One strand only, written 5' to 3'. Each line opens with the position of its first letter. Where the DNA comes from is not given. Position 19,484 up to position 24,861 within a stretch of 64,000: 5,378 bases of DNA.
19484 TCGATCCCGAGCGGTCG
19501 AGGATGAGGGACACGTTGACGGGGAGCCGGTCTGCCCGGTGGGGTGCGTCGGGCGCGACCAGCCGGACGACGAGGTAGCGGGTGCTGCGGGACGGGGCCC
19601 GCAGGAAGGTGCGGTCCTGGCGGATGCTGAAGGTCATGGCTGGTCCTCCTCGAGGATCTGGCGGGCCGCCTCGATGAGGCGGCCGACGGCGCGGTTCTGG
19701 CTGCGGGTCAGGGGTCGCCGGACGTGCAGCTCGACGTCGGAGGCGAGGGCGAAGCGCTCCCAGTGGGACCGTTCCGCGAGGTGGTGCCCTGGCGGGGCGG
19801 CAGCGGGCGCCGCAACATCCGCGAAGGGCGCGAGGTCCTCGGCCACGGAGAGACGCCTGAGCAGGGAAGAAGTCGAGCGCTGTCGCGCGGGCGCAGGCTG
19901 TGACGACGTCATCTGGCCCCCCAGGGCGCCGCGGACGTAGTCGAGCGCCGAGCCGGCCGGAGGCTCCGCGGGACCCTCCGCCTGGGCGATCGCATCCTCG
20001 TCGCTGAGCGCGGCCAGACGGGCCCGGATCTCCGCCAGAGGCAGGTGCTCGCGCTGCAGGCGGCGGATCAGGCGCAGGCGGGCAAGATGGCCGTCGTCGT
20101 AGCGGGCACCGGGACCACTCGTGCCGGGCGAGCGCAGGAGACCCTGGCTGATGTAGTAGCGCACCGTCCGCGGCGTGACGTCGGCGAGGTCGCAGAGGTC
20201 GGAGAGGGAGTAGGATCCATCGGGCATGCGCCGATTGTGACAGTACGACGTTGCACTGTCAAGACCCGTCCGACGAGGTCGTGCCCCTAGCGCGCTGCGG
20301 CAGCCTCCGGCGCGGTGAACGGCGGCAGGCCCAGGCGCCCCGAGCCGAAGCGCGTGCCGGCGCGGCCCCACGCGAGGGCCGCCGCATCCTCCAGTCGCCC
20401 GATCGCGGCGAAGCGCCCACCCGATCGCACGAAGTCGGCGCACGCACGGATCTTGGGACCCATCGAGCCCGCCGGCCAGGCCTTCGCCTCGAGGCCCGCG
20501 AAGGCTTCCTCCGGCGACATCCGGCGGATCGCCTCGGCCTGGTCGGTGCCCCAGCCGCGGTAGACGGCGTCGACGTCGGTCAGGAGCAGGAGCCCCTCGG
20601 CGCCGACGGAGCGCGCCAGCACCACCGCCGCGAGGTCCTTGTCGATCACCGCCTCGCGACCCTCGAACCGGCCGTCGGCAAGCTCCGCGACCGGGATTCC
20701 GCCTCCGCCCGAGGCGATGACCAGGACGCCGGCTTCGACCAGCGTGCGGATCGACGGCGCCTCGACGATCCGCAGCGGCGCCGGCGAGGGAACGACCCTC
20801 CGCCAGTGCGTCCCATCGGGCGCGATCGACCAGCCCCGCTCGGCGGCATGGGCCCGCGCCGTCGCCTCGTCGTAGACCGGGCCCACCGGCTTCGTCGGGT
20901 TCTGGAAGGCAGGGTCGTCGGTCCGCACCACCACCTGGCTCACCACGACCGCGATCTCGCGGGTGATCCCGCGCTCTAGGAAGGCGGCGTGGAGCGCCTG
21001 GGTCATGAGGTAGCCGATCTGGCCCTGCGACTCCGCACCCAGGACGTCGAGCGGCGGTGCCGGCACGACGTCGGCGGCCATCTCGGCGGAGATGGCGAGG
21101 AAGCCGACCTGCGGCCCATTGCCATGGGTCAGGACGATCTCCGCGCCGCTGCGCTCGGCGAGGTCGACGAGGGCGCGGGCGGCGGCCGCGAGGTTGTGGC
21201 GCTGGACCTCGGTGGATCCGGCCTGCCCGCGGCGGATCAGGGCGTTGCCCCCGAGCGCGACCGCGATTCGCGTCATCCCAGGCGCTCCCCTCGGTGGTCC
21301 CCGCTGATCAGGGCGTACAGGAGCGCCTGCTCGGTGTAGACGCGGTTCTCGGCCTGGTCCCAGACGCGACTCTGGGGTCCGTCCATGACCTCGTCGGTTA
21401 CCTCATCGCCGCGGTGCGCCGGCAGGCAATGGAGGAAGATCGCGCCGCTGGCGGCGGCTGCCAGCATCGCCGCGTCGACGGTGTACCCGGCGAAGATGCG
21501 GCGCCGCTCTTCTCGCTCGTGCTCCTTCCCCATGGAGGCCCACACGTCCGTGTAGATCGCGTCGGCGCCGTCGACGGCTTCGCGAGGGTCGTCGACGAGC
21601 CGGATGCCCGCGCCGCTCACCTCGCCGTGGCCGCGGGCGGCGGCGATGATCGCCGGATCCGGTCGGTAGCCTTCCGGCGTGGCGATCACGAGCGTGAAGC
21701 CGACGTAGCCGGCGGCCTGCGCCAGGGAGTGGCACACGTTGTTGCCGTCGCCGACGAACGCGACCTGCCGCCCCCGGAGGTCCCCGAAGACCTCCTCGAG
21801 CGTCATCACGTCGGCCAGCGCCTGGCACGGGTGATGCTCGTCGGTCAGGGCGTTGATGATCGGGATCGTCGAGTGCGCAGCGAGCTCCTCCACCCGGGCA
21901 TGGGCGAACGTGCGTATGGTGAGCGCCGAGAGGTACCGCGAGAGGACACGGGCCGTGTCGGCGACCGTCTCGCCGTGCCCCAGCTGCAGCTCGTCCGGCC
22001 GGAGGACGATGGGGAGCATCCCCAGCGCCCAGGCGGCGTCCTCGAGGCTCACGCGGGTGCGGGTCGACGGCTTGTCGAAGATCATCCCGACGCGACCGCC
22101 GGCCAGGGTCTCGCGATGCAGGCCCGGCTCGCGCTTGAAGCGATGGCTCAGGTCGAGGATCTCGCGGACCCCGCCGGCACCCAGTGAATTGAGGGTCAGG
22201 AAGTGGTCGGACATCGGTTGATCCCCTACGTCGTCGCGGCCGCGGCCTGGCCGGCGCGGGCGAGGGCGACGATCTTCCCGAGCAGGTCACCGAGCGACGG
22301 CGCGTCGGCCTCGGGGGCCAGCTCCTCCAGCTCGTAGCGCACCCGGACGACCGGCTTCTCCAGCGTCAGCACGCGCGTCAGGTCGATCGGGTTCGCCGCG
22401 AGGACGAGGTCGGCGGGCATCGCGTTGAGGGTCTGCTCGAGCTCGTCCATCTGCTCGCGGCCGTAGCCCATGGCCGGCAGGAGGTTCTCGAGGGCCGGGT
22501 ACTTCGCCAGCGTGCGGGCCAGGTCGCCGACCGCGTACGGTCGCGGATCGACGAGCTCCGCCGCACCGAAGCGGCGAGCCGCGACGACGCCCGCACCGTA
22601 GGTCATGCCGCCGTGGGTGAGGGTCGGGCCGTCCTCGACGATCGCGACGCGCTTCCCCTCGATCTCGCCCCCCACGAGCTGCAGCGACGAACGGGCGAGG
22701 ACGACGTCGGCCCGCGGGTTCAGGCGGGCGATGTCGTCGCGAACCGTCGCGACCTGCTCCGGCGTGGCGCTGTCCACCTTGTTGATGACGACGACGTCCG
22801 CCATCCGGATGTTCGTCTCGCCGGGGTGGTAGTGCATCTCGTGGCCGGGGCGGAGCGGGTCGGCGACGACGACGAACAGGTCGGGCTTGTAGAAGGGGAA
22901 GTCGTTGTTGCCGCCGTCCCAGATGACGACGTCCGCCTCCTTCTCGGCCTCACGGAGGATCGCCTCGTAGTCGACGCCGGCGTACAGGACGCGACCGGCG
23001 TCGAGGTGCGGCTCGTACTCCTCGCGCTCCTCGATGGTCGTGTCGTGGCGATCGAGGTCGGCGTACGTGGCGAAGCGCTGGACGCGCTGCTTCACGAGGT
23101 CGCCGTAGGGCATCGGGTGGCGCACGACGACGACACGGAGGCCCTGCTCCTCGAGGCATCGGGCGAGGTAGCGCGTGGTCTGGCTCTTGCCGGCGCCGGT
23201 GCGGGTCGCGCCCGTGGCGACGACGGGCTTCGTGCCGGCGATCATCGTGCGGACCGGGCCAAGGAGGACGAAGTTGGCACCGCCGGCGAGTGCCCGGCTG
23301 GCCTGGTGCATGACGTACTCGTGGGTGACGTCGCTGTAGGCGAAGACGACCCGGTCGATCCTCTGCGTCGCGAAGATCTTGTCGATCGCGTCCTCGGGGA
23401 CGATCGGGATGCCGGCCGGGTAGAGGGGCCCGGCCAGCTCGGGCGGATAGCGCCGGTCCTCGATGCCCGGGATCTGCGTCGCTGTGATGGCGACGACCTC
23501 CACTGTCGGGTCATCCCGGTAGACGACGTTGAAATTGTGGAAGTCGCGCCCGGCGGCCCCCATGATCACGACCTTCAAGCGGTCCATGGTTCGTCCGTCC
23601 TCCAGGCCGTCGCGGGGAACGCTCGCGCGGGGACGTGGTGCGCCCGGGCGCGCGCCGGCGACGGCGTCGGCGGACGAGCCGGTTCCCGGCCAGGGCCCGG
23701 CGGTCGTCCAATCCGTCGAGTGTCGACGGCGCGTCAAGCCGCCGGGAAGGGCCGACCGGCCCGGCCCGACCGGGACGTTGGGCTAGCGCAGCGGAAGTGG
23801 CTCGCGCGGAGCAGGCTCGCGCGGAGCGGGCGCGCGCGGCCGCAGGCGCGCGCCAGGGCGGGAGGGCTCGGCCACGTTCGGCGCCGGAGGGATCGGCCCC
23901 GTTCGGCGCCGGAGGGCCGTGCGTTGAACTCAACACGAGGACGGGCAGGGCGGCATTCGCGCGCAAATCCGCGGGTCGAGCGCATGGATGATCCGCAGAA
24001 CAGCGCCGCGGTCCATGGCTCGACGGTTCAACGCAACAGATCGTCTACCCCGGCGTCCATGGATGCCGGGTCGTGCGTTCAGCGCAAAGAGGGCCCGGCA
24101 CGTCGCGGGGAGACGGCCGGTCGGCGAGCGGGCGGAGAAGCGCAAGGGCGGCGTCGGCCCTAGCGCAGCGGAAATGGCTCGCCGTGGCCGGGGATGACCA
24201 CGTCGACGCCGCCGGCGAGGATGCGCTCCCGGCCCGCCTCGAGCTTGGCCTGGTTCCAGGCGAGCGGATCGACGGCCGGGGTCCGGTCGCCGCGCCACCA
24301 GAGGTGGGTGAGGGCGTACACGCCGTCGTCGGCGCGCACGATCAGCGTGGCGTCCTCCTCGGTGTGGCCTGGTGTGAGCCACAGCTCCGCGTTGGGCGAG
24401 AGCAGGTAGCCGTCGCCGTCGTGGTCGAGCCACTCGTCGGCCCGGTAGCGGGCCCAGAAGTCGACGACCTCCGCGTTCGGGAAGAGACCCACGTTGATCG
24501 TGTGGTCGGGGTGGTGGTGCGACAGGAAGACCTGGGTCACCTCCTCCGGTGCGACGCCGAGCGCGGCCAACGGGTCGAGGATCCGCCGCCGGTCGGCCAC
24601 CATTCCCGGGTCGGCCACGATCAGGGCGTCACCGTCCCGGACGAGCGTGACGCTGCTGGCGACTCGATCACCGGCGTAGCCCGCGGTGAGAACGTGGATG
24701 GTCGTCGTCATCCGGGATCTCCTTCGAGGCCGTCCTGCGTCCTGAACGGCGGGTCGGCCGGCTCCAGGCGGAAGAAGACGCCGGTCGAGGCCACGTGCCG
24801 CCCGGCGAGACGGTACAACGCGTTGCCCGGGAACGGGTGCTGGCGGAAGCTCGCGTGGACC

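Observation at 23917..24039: Candidate novel structured RNA upstream of the ArcE-like operon, with an 8-nt segment complementary to the operon's RBS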

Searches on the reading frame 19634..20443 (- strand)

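Call 70: search_protein_families(library=pfam, proteins=[window:19634-20443:-])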
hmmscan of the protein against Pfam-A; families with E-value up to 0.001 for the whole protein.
window:19634-20443:- (269 aa): 2 families
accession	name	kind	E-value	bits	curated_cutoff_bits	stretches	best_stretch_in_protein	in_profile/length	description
PF13411.12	MerR_1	-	4.3e-16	59.2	21.6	1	78-145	1-68/69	MerR HTH family regulatory protein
PF00376.29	MerR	-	5.1e-08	33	28.2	1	81-115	3-37/38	MerR family regulatory protein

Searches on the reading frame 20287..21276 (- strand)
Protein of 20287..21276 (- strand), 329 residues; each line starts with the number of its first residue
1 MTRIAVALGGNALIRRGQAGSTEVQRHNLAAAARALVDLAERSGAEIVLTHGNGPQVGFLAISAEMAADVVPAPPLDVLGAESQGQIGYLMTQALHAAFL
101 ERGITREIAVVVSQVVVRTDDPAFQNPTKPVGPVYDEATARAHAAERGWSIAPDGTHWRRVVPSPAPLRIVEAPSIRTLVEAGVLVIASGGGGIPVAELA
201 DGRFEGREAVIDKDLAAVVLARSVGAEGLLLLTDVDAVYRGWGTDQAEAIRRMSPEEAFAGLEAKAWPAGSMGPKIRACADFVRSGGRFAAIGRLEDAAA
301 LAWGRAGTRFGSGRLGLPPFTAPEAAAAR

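Call 10: search_protein_families(library=pfam, proteins=[window:20287-21276:-])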
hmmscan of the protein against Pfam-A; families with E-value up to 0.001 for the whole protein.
window:20287-21276:- (329 aa): 1 family
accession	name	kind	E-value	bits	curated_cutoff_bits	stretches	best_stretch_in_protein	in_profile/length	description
PF00696.33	AA_kinase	-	2.4e-26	93.3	24.9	1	3-288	2-228/234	Amino acid kinase family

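Call 11: search_protein_families(library=ncbifam, proteins=[window:20287-21276:-])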
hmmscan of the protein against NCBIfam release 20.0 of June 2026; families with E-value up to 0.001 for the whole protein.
window:20287-21276:- (329 aa): 6 families
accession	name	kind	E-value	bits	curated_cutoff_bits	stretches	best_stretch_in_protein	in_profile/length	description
NF009008.0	PRK12354.1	subfamily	3.8e-111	371.1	361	1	3-310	2-298/308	carbamate kinase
TIGR00746.1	arcC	equivalog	3.2e-109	364.7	358.25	1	3-309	2-306/309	carbamate kinase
NF006926.0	PRK09411.1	equivalog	5.8e-89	298.2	416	1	1-308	1-293/297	carbamate kinase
NF009007.0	PRK12352.1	subfamily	9.7e-77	257.9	266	1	3-309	4-312/316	carbamate kinase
TIGR00761.1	argB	equivalog_domain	5.4e-12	45.7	151.3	1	204-291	147-230/231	acetylglutamate kinase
NF010659.0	PRK14058.1-1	equivalog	7.5e-05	22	223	1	192-287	150-241/267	[LysW]-aminoadipate kinase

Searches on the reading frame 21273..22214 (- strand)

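Call 10: search_protein_families(library=pfam, proteins=[window:21273-22214:-])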
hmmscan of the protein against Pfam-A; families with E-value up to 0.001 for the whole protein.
window:21273-22214:- (313 aa): 2 families
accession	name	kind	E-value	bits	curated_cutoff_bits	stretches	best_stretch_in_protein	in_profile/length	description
PF00185.30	OTCace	-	1.1e-57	194.9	29.4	1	148-301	2-156/157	Aspartate/ornithine carbamoyltransferase, Asp/Orn binding domain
PF02729.26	OTCace_N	-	2e-42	145.2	29.9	1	4-141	2-148/148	Aspartate/ornithine carbamoyltransferase, carbamoyl-P binding domain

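Call 11: search_protein_families(library=ncbifam, proteins=[window:21273-22214:-])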
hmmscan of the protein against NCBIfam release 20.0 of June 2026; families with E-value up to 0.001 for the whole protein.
window:21273-22214:- (313 aa): 16 families
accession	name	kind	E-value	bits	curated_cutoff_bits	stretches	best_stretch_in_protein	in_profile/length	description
NF001986.0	PRK00779.1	subfamily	5.7e-120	400.1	306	1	3-303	6-304/307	ornithine carbamoyltransferase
TIGR00658.1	orni_carb_tr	equivalog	2e-111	372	280.85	1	4-303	2-303/304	ornithine carbamoyltransferase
NF011380.0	PRK14805.1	equivalog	7.5e-87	291.2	421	1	3-304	2-301/302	ornithine carbamoyltransferase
TIGR04384.1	putr_carbamoyl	exception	7.2e-82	275.1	500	1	4-303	1-307/330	putrescine carbamoyltransferase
NF003286.0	PRK04284.1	subfamily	3e-65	220.5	515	1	4-301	8-328/332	ornithine carbamoyltransferase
NF009213.0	PRK12562.1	subfamily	1.7e-55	188.7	559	2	3-270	7-281/334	ornithine carbamoyltransferase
NF002470.0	PRK01713.1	equivalog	3.5e-50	171.3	545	1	4-267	9-278/334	ornithine carbamoyltransferase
NF003384.0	PRK04523.1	equivalog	4.1e-48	164.2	288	1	3-304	4-334/336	N-acetylornithine carbamoyltransferase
NF002032.1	PRK00856.1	equivalog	2.3e-43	148.5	263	1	4-302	2-296/297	aspartate carbamoyltransferase catalytic subunit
TIGR00670.1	asp_carb_tr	equivalog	3.9e-41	141.1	236.95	1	4-303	2-303/304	aspartate carbamoyltransferase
NF011379.0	PRK14804.1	equivalog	2.6e-35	122.1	373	1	4-303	8-309/311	ornithine carbamoyltransferase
NF006046.0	PRK08192.1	equivalog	3.7e-21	75.7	512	1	3-304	7-317/339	aspartate carbamoyltransferase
NF008853.0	PRK11891.1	equivalog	1.2e-20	73.6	560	1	36-299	124-394/430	aspartate carbamoyltransferase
NF005538.0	PRK07200.1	equivalog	2.9e-19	69.4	453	1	39-235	60-282/396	knotted carbamoyltransferase YgeW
TIGR03316.1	ygeW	equivalog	4e-18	65.5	500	1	44-234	62-278/391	knotted carbamoyltransferase YgeW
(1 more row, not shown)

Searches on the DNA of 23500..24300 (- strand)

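Call 4: search_rna_families(source=window, start=23500, end=24300, threshold=evalue, max_evalue=10, show_alignments=2)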
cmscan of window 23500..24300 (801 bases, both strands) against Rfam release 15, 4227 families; matches with E-value up to 10: 1.
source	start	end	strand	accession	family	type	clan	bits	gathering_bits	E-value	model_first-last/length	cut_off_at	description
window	23660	23711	+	RF01779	AS1726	Gene;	-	19.4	50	1.8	1-78/78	no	AS1726 sRNA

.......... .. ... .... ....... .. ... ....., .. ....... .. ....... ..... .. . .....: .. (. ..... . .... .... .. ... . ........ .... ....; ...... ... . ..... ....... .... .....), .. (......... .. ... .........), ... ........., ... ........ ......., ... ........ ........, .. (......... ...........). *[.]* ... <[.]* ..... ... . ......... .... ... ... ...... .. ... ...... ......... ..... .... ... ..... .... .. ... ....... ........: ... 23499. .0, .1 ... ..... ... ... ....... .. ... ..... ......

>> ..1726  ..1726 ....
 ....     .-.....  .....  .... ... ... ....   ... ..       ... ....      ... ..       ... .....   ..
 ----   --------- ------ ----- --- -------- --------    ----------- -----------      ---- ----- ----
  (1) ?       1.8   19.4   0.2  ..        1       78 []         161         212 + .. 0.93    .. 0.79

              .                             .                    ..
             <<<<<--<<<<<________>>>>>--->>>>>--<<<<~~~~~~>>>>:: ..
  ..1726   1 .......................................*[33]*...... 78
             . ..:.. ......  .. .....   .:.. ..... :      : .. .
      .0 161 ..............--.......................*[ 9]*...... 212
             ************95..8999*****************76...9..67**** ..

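Call 74: search_dna_similar(query=window:23900-24100:-, collection=plasmids, mode=distant, max_evalue=0.001, max_rows=5)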
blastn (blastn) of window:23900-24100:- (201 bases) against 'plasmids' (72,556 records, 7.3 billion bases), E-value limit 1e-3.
No match.

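Call 75: search_dna_similar(query=window:23900-24100:-, collection=phages, mode=distant, max_evalue=0.001, max_rows=5)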
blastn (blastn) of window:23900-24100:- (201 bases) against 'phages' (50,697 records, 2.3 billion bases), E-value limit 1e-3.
No match.

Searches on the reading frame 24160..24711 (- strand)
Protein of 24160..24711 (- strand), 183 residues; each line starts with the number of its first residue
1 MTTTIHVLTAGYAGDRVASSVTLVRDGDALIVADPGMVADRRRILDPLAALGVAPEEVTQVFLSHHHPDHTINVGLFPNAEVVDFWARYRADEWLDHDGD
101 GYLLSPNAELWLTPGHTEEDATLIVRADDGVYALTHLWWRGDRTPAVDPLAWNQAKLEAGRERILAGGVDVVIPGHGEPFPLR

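Call 10: search_protein_families(library=pfam, proteins=[window:24160-24711:-])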
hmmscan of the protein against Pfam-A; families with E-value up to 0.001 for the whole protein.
window:24160-24711:- (183 aa): 2 families
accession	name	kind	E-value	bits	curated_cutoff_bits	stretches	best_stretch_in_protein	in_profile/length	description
PF00753.33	Lactamase_B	-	3.5e-15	56.9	22.7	1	15-126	2-117/196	Metallo-beta-lactamase superfamily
PF19583.5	ODP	-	0.00075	19.9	27.2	1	19-80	3-63/194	ODP family beta lactamase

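Call 11: search_protein_families(library=ncbifam, proteins=[window:24160-24711:-])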
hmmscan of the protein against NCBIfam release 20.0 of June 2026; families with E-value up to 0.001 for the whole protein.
window:24160-24711:- (183 aa): 11 families
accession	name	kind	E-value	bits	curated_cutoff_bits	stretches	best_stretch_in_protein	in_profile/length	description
NF045700.1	AHLLactAttM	equivalog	2.2e-08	33.9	390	1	34-83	71-119/257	AttM family quorum-quenching N-acyl homoserine lactonase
NF047979.1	lactonase_AidB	equivalog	4.2e-05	23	360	1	46-80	82-114/271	AidB family quorum-quenching N-acyl homoserine lactonase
NF045699.1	AHLLactAiiA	equivalog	0.00016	20.9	375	0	35-85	74-123/251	quorum-quenching N-acyl homoserine lactonase AiiA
TIGR04558.1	SoxH_rel_PQQ_1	hypoth_equivalog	0.00018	20.7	300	0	52-82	66-96/285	quinoprotein relay system zinc metallohydrolase 1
NF033106.1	blaL1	exception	0.00019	20.4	560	1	22-74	62-114/290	L1 family subclass B3 metallo-beta-lactamase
NF033105.1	bla_subclass_B3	equivalog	0.00027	20.3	240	1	20-71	24-75/257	subclass B3 metallo-beta-lactamase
NF040874.1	blaPJM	exception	0.0004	20.1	630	1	17-96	56-135/301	PJM family subclass B3 metallo-beta-lactamase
NF040469.1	blaEFM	exception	0.00041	19.5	610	1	12-76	64-127/302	EFM family subclass B3 metallo-beta-lactamase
NF000806.0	PRK00055.2-4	equivalog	0.00057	19.2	363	1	16-75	17-71/280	ribonuclease Z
NF000439.2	blaAIM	exception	0.0006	19.5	675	1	19-134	58-169/303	AIM family subclass B3 metallo-beta-lactamase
NF012229.1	bla_class_B_core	domain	0.00062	19.9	100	0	18-100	14-93/139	metallo-beta-lactamase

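Call 18: find_encoding_contigs(protein=window:24160-24711:-, flank=3000, max_places=10)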
Protein window:24160-24711:- (183 aa): no gene with exactly this product is on record in the collection.
